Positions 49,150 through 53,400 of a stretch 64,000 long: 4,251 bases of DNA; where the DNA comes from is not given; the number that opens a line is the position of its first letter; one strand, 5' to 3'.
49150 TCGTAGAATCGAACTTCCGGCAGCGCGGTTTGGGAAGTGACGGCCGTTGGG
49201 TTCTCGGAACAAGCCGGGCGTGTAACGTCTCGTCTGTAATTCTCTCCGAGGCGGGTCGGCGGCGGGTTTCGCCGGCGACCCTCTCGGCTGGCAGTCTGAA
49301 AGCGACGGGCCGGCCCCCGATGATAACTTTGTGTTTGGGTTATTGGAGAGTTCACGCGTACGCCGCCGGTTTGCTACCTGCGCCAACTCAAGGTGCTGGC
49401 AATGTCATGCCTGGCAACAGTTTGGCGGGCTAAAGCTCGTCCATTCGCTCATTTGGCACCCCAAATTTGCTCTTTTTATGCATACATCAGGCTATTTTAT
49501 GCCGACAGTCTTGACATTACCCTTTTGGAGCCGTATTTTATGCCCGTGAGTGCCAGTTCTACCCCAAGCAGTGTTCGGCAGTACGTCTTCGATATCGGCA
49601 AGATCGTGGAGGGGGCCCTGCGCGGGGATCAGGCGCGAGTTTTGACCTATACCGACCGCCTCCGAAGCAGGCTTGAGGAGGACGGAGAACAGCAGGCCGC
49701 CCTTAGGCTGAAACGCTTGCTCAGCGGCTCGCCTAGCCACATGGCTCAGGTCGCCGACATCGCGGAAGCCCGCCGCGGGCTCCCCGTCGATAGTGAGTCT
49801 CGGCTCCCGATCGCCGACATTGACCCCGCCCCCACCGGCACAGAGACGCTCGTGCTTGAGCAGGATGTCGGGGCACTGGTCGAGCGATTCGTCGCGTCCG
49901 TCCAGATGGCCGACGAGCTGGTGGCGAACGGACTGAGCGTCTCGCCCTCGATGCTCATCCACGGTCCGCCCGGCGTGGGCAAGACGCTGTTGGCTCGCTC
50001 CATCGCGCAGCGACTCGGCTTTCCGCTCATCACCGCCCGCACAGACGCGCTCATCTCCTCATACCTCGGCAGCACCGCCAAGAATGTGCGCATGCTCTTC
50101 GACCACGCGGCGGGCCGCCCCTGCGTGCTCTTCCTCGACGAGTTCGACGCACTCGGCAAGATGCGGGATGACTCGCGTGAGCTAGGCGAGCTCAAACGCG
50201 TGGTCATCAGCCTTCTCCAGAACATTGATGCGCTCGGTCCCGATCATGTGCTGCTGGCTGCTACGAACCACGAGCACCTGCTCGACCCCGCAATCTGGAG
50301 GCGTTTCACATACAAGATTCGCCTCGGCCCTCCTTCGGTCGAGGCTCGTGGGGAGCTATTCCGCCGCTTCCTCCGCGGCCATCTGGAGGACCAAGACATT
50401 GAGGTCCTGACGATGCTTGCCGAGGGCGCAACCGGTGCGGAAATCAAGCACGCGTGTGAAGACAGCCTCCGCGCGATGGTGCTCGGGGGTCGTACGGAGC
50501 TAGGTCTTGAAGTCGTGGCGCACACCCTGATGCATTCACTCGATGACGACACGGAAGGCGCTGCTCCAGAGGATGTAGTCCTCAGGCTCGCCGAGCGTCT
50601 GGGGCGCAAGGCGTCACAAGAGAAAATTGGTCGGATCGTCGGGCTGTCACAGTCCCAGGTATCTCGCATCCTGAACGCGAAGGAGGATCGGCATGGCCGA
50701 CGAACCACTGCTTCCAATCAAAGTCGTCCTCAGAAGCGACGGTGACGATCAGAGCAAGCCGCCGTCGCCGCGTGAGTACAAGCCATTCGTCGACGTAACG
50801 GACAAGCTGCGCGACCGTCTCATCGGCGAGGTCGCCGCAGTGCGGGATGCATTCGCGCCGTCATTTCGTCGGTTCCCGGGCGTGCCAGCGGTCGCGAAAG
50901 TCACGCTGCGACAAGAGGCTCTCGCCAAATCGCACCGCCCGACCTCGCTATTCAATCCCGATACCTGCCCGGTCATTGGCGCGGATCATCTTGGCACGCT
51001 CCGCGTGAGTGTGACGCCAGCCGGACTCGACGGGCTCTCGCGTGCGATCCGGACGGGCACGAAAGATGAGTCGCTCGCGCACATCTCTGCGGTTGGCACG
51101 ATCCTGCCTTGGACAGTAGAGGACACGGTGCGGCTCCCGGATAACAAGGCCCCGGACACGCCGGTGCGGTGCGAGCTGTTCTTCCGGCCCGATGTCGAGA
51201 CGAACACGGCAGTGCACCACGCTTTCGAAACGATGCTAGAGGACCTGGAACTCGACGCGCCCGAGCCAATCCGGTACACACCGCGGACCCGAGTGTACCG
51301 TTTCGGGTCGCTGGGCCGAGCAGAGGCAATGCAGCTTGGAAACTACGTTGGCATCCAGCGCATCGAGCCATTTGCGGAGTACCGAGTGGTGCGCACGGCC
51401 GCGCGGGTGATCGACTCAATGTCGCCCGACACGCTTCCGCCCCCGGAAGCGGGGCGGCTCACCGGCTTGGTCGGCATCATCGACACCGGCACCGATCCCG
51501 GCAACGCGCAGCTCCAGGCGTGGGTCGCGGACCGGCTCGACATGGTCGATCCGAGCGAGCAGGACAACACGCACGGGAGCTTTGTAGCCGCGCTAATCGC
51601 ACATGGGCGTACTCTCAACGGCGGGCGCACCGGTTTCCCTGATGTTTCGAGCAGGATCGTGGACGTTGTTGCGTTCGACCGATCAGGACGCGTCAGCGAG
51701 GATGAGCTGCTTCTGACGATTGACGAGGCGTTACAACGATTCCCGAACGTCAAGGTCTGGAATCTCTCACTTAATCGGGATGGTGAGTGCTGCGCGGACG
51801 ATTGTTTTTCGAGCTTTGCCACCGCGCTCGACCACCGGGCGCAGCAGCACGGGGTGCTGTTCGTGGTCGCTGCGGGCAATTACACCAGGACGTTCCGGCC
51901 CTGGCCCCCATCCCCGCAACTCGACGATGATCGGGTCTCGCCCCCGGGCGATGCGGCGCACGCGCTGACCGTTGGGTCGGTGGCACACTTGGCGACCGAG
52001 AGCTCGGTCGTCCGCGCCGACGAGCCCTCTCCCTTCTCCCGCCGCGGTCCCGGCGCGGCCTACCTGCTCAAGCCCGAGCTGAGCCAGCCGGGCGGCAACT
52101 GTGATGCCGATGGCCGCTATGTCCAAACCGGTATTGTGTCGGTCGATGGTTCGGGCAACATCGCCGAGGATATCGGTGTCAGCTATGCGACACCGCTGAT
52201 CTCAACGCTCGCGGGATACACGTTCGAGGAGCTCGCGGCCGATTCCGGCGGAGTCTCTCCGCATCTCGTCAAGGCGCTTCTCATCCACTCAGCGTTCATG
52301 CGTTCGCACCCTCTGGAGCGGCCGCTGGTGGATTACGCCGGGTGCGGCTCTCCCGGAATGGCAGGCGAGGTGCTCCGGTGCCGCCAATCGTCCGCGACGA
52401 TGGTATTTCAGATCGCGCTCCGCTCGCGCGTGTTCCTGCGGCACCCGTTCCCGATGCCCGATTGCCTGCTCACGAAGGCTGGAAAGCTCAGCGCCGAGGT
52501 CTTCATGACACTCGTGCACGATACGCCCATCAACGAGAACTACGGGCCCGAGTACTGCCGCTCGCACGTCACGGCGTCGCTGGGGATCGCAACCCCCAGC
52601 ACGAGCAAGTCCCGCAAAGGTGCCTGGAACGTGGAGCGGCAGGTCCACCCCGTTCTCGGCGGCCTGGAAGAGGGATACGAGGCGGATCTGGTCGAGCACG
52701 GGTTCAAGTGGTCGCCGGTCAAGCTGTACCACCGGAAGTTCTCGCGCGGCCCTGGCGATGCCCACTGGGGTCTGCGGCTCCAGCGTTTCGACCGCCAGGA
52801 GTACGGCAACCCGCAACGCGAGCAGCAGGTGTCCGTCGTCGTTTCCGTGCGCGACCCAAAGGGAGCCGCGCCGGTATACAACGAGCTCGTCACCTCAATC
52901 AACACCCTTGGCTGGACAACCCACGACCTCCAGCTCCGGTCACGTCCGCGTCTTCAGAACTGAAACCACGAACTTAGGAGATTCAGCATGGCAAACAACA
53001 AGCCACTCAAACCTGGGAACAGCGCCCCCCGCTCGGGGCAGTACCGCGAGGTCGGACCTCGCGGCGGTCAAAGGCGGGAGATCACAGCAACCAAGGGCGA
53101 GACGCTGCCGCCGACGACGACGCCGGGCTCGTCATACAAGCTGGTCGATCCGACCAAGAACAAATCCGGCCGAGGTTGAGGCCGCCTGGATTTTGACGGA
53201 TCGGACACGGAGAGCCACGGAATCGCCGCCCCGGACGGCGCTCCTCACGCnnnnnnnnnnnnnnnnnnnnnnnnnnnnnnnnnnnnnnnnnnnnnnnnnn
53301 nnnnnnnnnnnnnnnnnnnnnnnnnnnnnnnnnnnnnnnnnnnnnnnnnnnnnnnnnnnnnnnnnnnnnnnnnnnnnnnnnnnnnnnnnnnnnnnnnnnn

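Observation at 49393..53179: Overlapping AAA+ ATPase / cytoplasmic S8 subtilase cassette on the mobile element: IetAS-like defence candidate with unexplained domains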

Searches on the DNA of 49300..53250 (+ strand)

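Call 19: search_dna_similar(query=window:49300-53250:+, collection=plasmids, mode=near, max_rows=20)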
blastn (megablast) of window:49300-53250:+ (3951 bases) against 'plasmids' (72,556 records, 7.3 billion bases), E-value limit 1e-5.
No match.
